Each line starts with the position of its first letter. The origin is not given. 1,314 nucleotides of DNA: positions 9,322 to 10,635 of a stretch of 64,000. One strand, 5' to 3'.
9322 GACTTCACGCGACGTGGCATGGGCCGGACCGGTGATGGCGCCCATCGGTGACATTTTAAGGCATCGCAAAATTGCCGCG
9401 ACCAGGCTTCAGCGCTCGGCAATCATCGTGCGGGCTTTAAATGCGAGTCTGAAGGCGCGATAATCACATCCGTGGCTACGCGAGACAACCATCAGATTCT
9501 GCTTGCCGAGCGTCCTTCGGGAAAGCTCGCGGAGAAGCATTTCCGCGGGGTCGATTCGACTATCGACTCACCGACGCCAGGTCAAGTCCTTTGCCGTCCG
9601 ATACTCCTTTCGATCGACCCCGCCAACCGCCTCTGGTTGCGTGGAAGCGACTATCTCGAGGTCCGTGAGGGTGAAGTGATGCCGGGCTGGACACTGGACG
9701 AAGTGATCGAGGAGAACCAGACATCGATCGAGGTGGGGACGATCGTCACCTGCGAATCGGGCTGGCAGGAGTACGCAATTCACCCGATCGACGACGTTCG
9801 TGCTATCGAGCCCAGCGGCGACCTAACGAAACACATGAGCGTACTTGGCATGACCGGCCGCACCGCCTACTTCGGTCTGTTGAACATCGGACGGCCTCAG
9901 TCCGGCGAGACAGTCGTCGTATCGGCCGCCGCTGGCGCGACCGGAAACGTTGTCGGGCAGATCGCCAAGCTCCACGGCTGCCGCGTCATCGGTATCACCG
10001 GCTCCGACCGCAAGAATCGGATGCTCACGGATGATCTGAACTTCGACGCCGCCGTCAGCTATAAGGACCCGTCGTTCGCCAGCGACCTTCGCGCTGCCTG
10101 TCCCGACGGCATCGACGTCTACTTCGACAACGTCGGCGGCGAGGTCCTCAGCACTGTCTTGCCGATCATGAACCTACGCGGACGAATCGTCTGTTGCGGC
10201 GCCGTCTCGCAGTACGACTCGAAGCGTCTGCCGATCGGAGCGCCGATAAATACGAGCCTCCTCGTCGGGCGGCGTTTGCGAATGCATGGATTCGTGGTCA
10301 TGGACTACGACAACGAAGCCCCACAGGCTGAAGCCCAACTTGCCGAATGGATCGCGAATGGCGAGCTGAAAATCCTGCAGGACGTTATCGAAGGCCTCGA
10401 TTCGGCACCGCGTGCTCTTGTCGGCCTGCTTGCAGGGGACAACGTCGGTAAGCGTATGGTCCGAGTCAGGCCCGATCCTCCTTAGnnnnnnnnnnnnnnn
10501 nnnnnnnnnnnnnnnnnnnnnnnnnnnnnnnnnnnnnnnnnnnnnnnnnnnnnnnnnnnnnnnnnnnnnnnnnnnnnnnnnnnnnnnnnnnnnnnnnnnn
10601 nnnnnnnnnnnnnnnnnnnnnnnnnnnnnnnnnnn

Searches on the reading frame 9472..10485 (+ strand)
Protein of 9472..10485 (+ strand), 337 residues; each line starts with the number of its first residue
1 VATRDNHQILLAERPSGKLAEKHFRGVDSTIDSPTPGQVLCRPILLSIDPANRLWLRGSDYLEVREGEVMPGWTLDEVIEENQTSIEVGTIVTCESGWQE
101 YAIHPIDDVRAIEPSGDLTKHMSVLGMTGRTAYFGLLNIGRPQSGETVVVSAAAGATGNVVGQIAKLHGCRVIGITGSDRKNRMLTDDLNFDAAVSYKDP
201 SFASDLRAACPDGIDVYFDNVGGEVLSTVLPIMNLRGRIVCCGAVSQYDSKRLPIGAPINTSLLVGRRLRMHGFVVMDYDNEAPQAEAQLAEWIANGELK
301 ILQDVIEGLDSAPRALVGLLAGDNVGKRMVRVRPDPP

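Call 56: search_protein_families(library=pfam, proteins=[window:9472-10485:+], max_evalue=0.00001)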
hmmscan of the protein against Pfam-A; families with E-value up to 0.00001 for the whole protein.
window:9472-10485:+ (337 aa): 3 families
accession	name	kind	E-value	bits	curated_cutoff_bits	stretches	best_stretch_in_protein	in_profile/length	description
PF00107.32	ADH_zinc_N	-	8.8e-19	68.2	31.8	1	157-288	2-125/129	Zinc-binding dehydrogenase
PF16884.10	ADH_N_2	-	9.9e-19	67.7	31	1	7-109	1-105/108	N-terminal domain of oxidoreductase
PF13602.12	ADH_zinc_N_2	-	1.8e-11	45.5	27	1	190-327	2-131/134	Zinc-binding dehydrogenase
